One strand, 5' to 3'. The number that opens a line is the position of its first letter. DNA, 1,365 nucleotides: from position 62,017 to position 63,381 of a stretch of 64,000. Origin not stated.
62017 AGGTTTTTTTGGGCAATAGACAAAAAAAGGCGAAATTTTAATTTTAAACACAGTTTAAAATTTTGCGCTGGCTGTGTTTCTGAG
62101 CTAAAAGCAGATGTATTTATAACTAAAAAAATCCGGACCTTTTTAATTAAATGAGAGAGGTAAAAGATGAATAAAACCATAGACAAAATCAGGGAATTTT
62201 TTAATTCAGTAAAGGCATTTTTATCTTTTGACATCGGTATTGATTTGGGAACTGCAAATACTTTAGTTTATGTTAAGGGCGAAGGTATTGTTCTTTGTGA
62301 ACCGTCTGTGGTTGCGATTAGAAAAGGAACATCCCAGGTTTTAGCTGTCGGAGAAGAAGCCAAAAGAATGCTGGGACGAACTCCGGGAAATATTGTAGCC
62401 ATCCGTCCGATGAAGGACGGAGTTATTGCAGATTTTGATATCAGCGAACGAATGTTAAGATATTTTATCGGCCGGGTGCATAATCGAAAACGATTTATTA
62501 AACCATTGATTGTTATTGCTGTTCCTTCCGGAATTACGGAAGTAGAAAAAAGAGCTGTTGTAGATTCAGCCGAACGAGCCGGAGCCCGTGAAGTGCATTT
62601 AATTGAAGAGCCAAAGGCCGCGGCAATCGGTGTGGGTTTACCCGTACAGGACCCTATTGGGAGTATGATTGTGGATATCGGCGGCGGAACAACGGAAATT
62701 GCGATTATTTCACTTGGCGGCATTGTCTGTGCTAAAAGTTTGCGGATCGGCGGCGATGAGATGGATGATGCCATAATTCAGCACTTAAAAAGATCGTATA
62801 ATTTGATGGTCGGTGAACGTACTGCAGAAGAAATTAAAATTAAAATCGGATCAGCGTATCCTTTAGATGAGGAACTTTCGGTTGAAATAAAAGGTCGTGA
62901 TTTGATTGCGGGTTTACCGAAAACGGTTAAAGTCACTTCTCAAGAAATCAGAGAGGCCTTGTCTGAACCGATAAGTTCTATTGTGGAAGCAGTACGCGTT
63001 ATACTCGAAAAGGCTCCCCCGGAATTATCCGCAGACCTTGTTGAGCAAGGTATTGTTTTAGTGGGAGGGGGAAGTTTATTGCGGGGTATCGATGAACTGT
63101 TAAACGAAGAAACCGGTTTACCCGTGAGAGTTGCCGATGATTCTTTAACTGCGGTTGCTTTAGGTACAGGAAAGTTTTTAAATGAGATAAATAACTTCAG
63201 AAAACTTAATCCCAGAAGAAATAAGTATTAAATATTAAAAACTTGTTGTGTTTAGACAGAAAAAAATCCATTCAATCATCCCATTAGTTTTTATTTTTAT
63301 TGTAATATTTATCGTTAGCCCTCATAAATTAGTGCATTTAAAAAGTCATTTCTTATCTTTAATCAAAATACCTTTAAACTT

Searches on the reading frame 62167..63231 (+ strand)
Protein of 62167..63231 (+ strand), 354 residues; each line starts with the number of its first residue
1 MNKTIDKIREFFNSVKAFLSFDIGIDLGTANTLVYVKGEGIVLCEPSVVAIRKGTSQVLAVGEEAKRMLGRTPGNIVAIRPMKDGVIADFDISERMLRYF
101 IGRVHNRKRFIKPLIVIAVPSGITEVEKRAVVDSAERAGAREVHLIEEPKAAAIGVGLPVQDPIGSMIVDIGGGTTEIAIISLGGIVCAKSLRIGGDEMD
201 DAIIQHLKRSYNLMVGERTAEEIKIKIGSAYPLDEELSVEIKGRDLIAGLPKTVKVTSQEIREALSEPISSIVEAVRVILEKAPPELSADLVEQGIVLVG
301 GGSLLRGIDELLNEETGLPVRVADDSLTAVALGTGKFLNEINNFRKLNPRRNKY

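Call 17: search_protein_families(library=pfam, proteins=[window:62167-63231:+], max_evalue=0.0001)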
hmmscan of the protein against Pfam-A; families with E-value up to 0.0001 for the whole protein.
window:62167-63231:+ (354 aa): 5 families
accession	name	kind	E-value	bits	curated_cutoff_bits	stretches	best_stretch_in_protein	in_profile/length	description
PF06723.19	MreB_Mbl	-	4e-149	496.3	27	1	22-344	3-325/327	MreB/Mbl protein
PF00012.26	HSP70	-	4.1e-16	58.8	20.6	1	115-333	136-367/599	Hsp70 protein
PF14450.12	FtsA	-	4.5e-15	56.6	31.8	1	168-325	2-112/127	Cell division protein FtsA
PF00022.25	Actin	-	5.4e-12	45.4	27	1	42-210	27-190/410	Actin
PF11104.14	PilM_2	-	5.5e-06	26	27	0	167-226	183-236/340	Type IV pilus assembly protein PilM;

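Call 38: find_encoding_contigs(protein=window:62167-63231:+, flank=10000, max_places=1)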
Protein window:62167-63231:+ (354 aa): no gene with exactly this product is on record in the collection.
